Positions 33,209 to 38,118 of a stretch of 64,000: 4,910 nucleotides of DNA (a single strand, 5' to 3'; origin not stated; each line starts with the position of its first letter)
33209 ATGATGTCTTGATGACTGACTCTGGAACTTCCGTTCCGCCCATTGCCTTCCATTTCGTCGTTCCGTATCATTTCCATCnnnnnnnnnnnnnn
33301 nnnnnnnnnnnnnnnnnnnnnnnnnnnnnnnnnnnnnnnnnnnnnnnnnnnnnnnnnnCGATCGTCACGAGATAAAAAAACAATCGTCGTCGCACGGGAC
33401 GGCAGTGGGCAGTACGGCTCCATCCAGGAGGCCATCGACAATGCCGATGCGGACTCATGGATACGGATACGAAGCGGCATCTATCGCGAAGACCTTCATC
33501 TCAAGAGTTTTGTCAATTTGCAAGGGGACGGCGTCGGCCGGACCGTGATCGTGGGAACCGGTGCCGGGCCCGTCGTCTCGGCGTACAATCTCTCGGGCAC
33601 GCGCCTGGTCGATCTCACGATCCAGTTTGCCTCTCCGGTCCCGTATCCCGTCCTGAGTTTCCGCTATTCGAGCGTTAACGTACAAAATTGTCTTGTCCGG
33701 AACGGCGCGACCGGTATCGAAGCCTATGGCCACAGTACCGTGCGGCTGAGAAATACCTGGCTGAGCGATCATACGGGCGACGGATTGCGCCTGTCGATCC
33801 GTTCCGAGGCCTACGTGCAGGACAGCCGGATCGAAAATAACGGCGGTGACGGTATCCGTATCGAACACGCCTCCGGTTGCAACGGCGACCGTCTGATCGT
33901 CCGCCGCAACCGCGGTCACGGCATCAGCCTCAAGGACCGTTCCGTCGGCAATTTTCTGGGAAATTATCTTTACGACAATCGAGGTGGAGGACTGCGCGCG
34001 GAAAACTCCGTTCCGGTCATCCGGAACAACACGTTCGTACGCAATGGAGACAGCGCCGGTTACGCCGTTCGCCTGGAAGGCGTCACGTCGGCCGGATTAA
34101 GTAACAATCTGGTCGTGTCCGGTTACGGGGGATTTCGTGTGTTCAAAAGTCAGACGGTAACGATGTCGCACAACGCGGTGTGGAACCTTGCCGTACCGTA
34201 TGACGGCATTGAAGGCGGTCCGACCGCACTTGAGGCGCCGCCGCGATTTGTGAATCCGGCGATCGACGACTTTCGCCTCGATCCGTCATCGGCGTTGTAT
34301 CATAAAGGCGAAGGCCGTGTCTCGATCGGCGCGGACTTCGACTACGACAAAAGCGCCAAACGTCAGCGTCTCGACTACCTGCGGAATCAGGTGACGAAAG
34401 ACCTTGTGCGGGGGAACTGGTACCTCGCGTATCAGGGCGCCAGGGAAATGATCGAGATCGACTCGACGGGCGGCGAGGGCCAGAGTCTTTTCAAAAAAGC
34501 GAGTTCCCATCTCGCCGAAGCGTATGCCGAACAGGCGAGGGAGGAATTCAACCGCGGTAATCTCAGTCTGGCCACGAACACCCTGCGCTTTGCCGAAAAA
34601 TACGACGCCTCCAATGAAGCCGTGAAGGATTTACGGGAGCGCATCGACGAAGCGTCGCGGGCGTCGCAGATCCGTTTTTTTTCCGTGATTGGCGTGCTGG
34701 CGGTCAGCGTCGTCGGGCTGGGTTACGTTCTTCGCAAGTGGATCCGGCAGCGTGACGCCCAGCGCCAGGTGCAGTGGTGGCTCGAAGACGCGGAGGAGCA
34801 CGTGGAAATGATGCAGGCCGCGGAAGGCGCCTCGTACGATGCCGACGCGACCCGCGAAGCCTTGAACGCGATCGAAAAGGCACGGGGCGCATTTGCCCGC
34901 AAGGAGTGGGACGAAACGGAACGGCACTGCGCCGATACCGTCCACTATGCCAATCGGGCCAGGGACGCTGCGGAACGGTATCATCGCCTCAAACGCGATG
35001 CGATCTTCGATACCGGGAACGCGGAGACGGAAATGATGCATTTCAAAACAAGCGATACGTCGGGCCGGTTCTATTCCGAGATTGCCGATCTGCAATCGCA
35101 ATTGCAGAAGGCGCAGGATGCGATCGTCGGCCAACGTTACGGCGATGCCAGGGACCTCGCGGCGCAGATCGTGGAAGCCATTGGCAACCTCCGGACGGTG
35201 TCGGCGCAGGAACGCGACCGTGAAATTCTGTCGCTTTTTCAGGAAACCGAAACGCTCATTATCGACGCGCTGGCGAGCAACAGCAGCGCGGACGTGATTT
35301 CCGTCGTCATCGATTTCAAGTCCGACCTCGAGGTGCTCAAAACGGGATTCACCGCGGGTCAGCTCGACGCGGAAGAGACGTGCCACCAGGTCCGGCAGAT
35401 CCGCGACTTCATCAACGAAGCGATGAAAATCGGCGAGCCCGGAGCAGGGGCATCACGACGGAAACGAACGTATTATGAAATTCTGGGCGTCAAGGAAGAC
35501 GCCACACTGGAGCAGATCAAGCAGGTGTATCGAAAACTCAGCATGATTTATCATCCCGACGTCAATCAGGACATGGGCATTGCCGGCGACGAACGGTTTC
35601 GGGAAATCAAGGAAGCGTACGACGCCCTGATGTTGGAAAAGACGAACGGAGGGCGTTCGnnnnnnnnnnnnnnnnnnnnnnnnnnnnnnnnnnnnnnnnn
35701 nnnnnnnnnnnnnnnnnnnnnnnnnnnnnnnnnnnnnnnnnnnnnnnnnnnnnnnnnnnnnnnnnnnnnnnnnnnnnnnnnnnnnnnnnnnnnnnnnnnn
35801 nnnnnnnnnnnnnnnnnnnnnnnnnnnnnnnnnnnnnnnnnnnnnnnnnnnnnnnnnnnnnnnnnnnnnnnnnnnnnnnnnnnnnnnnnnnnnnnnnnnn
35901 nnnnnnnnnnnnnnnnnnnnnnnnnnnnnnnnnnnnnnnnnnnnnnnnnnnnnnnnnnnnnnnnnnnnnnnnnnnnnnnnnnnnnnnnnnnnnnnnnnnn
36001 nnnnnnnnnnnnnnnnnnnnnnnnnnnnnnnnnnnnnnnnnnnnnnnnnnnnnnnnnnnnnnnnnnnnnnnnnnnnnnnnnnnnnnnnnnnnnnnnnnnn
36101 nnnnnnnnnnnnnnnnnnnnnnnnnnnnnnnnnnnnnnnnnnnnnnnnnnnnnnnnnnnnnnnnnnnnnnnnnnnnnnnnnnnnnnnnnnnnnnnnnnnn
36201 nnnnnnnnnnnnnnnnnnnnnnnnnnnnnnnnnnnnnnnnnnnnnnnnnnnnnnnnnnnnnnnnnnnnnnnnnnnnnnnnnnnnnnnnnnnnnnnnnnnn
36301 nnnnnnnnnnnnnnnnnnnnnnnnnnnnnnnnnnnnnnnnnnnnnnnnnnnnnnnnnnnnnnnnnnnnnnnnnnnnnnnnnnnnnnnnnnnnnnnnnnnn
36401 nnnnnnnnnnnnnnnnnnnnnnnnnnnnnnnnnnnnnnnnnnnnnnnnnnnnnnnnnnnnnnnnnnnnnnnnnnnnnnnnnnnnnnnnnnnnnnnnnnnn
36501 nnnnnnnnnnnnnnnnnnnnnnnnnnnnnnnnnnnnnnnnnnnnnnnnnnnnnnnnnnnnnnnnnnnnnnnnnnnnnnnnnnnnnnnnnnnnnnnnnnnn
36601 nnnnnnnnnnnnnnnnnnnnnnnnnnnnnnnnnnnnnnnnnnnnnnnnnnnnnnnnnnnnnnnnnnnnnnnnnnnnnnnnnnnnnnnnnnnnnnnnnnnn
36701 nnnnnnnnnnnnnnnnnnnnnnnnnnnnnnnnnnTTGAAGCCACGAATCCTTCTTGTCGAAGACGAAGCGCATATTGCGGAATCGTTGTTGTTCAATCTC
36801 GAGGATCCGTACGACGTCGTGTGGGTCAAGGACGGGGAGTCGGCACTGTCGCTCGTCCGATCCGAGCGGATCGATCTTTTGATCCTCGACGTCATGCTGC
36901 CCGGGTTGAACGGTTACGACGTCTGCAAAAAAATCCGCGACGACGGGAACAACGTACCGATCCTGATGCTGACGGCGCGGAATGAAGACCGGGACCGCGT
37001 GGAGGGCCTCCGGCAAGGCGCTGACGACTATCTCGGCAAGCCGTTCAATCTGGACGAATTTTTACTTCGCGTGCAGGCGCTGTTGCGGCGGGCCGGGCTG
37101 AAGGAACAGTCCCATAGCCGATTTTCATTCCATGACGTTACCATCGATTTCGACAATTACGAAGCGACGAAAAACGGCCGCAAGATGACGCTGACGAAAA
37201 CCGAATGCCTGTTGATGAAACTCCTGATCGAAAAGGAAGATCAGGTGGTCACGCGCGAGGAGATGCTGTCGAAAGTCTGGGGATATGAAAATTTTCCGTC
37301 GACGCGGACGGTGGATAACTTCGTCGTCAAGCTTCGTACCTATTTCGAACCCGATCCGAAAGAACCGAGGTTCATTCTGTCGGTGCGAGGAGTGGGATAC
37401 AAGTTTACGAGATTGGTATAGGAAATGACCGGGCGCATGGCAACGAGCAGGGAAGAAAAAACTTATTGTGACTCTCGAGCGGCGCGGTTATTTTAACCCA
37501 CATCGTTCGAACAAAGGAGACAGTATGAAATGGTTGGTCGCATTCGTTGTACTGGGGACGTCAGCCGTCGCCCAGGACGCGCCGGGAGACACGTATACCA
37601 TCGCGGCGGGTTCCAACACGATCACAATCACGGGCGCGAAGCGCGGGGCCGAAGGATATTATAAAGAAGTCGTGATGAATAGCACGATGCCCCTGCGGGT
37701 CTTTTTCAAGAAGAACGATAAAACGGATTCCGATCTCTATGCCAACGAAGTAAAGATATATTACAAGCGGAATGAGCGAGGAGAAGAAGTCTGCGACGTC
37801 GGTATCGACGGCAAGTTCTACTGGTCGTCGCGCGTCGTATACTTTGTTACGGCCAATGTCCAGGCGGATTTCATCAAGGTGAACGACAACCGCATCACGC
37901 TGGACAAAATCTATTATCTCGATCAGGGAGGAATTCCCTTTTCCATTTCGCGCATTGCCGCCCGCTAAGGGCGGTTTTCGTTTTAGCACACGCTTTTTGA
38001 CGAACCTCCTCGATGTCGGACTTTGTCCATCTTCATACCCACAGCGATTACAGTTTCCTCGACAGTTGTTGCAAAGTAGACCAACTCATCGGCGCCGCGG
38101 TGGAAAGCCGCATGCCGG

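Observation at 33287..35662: Transmembrane J-protein: exported beta-helix linked to a cytoplasmic DnaJ domain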

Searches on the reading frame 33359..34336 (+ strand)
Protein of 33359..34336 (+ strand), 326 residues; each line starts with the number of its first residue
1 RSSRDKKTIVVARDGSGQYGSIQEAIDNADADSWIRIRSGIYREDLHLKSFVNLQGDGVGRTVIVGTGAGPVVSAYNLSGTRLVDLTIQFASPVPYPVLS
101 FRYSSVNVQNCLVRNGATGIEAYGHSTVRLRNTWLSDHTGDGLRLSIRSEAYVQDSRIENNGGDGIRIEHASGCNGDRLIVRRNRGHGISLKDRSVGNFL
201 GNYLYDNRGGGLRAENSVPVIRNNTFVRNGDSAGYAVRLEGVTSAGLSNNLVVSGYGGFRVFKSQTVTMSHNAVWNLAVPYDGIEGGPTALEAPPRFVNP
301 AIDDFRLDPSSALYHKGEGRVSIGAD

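Call 33: search_solved_structures(query=window:33359-34336:+, max_evalue=0.01, show_alignments=3)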
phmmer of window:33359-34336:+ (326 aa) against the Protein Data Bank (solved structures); distinct sequences matched with E-value up to 0.01: 1.
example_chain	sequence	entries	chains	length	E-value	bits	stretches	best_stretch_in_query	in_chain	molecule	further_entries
1gq8_A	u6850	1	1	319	7e-05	25.6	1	7-68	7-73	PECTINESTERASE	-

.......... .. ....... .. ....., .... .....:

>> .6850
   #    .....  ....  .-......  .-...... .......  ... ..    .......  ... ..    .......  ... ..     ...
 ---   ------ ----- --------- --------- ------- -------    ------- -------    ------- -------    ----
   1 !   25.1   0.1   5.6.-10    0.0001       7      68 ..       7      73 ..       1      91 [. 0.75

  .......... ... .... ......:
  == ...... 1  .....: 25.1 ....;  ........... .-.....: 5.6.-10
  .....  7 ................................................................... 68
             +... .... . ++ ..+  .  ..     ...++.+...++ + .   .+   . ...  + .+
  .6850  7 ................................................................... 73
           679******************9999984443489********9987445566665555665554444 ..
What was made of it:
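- On CE8 pectin methylesterase: The alignment to 1gq8 stops at residue 73 (call 33).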

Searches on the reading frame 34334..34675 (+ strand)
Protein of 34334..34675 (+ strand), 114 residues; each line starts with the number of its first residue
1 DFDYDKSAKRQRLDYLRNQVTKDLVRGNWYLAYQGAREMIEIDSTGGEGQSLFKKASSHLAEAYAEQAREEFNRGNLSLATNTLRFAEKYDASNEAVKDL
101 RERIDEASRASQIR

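Call 41: search_protein_families(library=pfam, proteins=[window:34334-34675:+], max_evalue=10)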
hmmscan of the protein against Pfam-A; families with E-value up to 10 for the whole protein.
window:34334-34675:+ (114 aa): 1 family
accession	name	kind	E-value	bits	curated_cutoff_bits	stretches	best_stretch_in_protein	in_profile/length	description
PF06936.16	Selenoprotein_S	-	0.014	15.7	29.8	1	9-113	18-119/192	Selenoprotein S (SelS)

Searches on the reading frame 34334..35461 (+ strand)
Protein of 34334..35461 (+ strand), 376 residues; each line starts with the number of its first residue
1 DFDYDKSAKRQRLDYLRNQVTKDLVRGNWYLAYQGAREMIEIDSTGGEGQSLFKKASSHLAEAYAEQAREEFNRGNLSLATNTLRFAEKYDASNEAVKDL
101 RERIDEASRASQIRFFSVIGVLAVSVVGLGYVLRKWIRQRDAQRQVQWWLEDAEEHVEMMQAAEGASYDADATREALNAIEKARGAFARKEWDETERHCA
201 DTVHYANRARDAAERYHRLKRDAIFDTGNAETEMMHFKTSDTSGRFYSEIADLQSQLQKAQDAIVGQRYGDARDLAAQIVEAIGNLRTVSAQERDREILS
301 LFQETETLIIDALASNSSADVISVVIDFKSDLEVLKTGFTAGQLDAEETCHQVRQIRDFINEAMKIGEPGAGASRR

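Call 37: find_homologous_proteins(query=window:34334-35461:+, max_evalue=0.01)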
Query window:34334-35461:+: 8000 candidates shared short words with the query, none scored E <= 0.01.
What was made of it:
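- Tried and rejected: A search with the middle region only (residues 350-725), meant to find the stalk/TM/bundle module with other ectodomains, returned nothing, not even the family itself (call 37).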

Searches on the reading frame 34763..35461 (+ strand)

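Call 41: search_protein_families(library=pfam, proteins=[window:34763-35461:+], max_evalue=10)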
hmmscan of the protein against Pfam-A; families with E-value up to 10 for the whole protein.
window:34763-35461:+ (233 aa): 4 families
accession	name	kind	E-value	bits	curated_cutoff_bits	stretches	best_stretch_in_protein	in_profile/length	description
PF05168.19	HEPN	-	0.16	12.6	22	1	3-58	1-57/117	HEPN domain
PF14276.11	DUF4363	-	0.18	12.3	27.5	0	104-139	8-43/107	Domain of unknown function (DUF4363)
PF14346.11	DUF4398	-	1.2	10.1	27.9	0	106-135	25-54/78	Domain of unknown function (DUF4398)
PF13801.11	Metal_resist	-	3.3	8.3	29.2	2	10-46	71-105/125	Heavy-metal resistance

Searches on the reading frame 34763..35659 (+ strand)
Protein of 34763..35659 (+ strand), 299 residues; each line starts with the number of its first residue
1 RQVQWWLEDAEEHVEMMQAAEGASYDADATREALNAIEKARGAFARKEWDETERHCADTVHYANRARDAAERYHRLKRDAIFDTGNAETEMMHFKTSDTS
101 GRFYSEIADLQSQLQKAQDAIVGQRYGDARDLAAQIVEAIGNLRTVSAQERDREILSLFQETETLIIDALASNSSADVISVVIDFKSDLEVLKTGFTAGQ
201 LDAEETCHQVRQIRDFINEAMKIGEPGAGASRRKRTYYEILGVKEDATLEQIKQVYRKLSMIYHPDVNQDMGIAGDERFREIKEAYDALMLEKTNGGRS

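Call 51: predict_structure(alignment_id=A3)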
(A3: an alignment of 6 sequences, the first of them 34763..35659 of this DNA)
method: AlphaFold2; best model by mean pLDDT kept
length: 299 residues; sequences in the alignment: 6
mean_pLDDT: 87.6   pTM: 0.57
mean pLDDT of the five models: 87.6, 85.2, 85.0, 84.7, 84.3
residues with pLDDT >= 90: 167; 70-90: 108; 50-70: 14; < 50: 10
segments of 3 or more residues with pLDDT < 50: 227-233, 297-299
pLDDT, mean of each block of 10 residues (from residue 1): 96 97 95 98 97 98 97 96 97 84 89 97 97 96 90 91 88 74 88 91 90 88 54 66 82 84 72 76 88 67
secondary structure, 60 per line:
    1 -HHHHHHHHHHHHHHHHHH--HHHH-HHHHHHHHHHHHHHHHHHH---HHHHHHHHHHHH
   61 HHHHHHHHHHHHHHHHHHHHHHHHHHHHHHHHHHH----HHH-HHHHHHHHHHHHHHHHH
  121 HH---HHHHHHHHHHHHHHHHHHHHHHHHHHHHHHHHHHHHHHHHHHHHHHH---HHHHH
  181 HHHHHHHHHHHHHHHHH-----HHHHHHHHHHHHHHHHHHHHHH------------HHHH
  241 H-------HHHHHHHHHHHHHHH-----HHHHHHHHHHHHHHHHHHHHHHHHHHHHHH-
elements in order: H2-19 H22-25 H27-45 H49-95 H104-122 H126-172 H176-197 H203-224 H237-241 H249-263 H269-298
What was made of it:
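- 34739..35434 (+): Cytoplasmic helical bundle specific to this family, residues 485-716. Conserved blocks are RQxxWWL[ED]D and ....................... AF2 of the cytoplasmic part has pLDDT 87.6, with most of this region above 90 (call 51).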

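Call 56: fold_search(model_id=the predicted structure, library=pdb)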
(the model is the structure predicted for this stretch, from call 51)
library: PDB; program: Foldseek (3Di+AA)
matches with E <= 10: 240; with E <= 0.001: 0
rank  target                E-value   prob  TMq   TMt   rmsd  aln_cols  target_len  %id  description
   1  2ctp_MODEL_1_A        1.3e-02  1.00  0.19  0.67   2.3        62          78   42  Solution structure of J-domain from human DnaJ subfamily B menber 12 (released 2005-11-24)
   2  4j80_A                2.3e-02  1.00  0.19  0.21   3.1        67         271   45  Thermus thermophilus DnaJ (released 2013-07-31)
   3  9dyv_MODEL_1_A        2.4e-02  1.00  0.19  0.47   2.5        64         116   47  Assembly and functional mechanisms of the Hsp70-Hsp40 chaperone machinery (released 2025-10-22)
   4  2ctw_MODEL_1_A        2.6e-02  1.00  0.18  0.46  10.8        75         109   39  Solution structure of J-domain from mouse DnaJ subfamily C menber 5 (released 2005-11-24)
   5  9dvi_C                3.0e-02  1.00  0.18  0.20   4.6        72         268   40  Hetero-hexameric Hsp70-Hsp40-DafA complex (released 2025-10-22)
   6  4j7z_A                3.2e-02  1.00  0.19  0.55   3.1        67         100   46  Thermus thermophilus DNAJ J- and G/F-DOMAINS (released 2013-07-31)
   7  2dmx_MODEL_1_A        3.2e-02  1.00  0.19  0.57   6.1        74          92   36  Solution structure of the J domain of DnaJ homolog subfamily B member 8 (released 2006-10-24)
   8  2m6y_MODEL_1_A        3.2e-02  1.00  0.18  0.62   4.3        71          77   39  The solution structure of the J-domain of human DnaJA1 (released 2013-06-26)
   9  2lo1_MODEL_1_A        3.2e-02  1.00  0.18  0.66   4.3        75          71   39  NMR structure of the protein BC008182, a DNAJ-like domain from Homo sapiens (released 2012-02-15)
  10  2och                  3.4e-02  1.00  0.18  0.73   2.4        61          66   43  J-domain of dnj-12 from Caenorhabditis elegans (released 2007-01-23)
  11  2ctr_MODEL_1_A        3.7e-02  1.00  0.18  0.59   2.8        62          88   45  Solution structure of J-domain from human DnaJ subfamily B menber 9 (released 2005-11-24)
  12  5nro_B                4.2e-02  1.00  0.18  0.82   1.1        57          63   47  Structure of full-length DnaK with bound J-domain (released 2018-01-17)
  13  4j7z_C                4.4e-02  1.00  0.19  0.53   3.0        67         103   46  Thermus thermophilus DNAJ J- and G/F-DOMAINS (released 2013-07-31)
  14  2dn9_MODEL_1_A        4.4e-02  1.00  0.19  0.63   4.4        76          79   36  Solution structure of J-domain from the DnaJ homolog, human Tid1 protein (released 2006-10-25)
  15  2y4t_A                4.4e-02  0.77  0.18  0.13  22.2       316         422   17  Crystal structure of the human co-chaperone P58(IPK) (released 2011-08-10)
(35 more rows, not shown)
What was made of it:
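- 35465..35647 (+): C-terminal J-domain, residues 727-787. HPD lies at 35552-35560. 5nro_B superposes with rmsd 1.1 A (call 56).
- On J-domain proteins (Hsp40), class III/C: Foldseek to 5nro_B gives TMt 0.82 and rmsd 1.1 A (call 56).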

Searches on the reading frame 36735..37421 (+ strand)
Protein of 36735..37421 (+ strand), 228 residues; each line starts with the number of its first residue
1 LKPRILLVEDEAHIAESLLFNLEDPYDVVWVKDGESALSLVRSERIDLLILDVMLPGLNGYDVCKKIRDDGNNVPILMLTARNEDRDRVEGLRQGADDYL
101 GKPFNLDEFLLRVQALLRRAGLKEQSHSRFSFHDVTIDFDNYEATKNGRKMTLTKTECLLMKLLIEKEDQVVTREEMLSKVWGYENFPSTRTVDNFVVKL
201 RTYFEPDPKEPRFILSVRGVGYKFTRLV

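Call 3: search_protein_families(library=pfam, proteins=[window:36735-37421:+], max_evalue=0.01)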
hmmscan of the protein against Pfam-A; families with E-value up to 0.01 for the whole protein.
window:36735-37421:+ (228 aa): 4 families
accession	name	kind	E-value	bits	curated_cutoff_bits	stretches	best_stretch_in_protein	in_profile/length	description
PF00072.30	Response_reg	-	1.5e-27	96.4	30.2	1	5-113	1-110/111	Response regulator receiver domain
PF00486.34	Trans_reg_C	-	6.4e-22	77.9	26.2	1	148-224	1-77/77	Transcriptional regulatory protein, C terminal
PF20274.4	cREC_REC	-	0.00027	22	27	1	6-89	3-82/88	Cyclic-phosphate processing Receiver domain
PF03709.21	OKR_DC_1_N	-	0.0092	16.7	29.3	0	22-85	13-75/111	Orn/Lys/Arg decarboxylase, N-terminal domain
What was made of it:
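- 36735..37421 (+): OmpR/PhoB-type response regulator, 228 aa. Its start overlaps the kinase stop by 4 nt. Pfam Response_reg plus Trans_reg_C (call 3).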

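Call 4: search_protein_families(library=ncbifam, proteins=[window:36735-37421:+], max_evalue=0.01)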
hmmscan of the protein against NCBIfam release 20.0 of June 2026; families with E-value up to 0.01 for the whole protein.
window:36735-37421:+ (228 aa): 101 families (the best 25 are shown)
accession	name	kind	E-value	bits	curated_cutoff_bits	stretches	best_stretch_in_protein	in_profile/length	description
NF040689.1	MtrAB_MtrA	equivalog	1.1e-61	208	300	1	5-224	1-218/219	MtrAB system response regulator MtrA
NF045944.1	ResRegRpaBCyano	equivalog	3.1e-57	193.6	330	1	6-225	1-228/229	response regulator transcription factor RpaB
NF040534.1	resp_reg_YycF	equivalog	4.3e-57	193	340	1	4-223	2-226/231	response regulator YycF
TIGR02154.1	PhoB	equivalog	5.4e-56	189.4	296.2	1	1-224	1-225/226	phosphate regulon transcriptional regulator PhoB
NF007005.1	PRK09468.1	equivalog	6.3e-51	173.1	331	1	3-224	4-231/237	osmolarity response regulator transcription factor OmpR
NF053854.1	RespRegPhoBBctds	equivalog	1.4e-50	171.8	270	1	5-224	1-224/225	two-component system response regulator PhoB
NF033117.2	vanR_ACDEGLN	exception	1.9e-50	171.6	350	1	5-223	1-224/226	VanR-ABDEGLN family response regulator transcription factor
NF008296.0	PRK11083.1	equivalog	5.9e-50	169.8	273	1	2-224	3-225/228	two-component system response regulator CreB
NF041733.1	resp_reg_CseB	equivalog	7.3e-50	169.5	350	1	4-225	2-227/228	two-component system response regulator CseB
TIGR01387.1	cztR_silR_copR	subfamily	9.3e-50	169.3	279.2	1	5-224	1-218/218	heavy metal response regulator transcription factor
NF041734.1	resp_reg_RppA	equivalog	2.3e-46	158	250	1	4-225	2-228/229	two-component system response regulator RppA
NF007982.1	PRK10710.1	equivalog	3.4e-46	157.7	380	1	2-224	7-227/235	envelope stress response regulator BaeR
NF033120.0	vanR_FM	exception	2.2e-45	155.1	460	1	4-225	5-230/231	vancomycin resistance response regulator transcription factor, VanR-F/VanR-M family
NF045914.1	RespRegNblR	equivalog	6.1e-44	150.3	300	1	2-223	6-224/228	response regulator transcription factor NblR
NF051850.1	RespRegRprY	equivalog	3.3e-43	147.8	370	1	3-224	5-226/234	response regulator transcription factor RprY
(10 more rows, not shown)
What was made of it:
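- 36735..37421 (+): It is below every NCBIfam equivalog cut-off (call 4).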

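Call 69: search_protein_families(library=padloc, proteins=[window:36735-37421:+], max_evalue=0.001)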
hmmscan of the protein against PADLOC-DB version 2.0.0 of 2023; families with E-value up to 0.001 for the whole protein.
window:36735-37421:+ (228 aa): 1 family
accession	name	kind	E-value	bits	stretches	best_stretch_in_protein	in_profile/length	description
PDLC04725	PDC-M60B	-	4.1e-06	24.7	1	2-59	3-63/158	-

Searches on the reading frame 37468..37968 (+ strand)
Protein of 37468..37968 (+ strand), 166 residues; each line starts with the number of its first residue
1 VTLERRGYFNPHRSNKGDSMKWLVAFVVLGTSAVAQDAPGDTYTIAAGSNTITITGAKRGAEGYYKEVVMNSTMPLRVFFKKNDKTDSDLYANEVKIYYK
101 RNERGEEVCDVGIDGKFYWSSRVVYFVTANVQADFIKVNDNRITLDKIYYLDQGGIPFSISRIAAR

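Call 3: search_protein_families(library=pfam, proteins=[window:37468-37968:+], max_evalue=0.01)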
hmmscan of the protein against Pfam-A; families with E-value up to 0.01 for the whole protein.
window:37468-37968:+ (166 aa): 0 families

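Call 69: search_protein_families(library=padloc, proteins=[window:37522-37968:+], max_evalue=0.001)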
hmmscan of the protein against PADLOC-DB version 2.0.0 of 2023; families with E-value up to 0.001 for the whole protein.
window:37522-37968:+ (148 aa): 0 families
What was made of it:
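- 37522..37968 (+): Small exported protein of unknown function, probably the last gene of the operon. The longest ORF starts at GTG 37468. The signal peptide ends AVA|Q. No Pfam or PADLOC hit (calls 3, 69).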
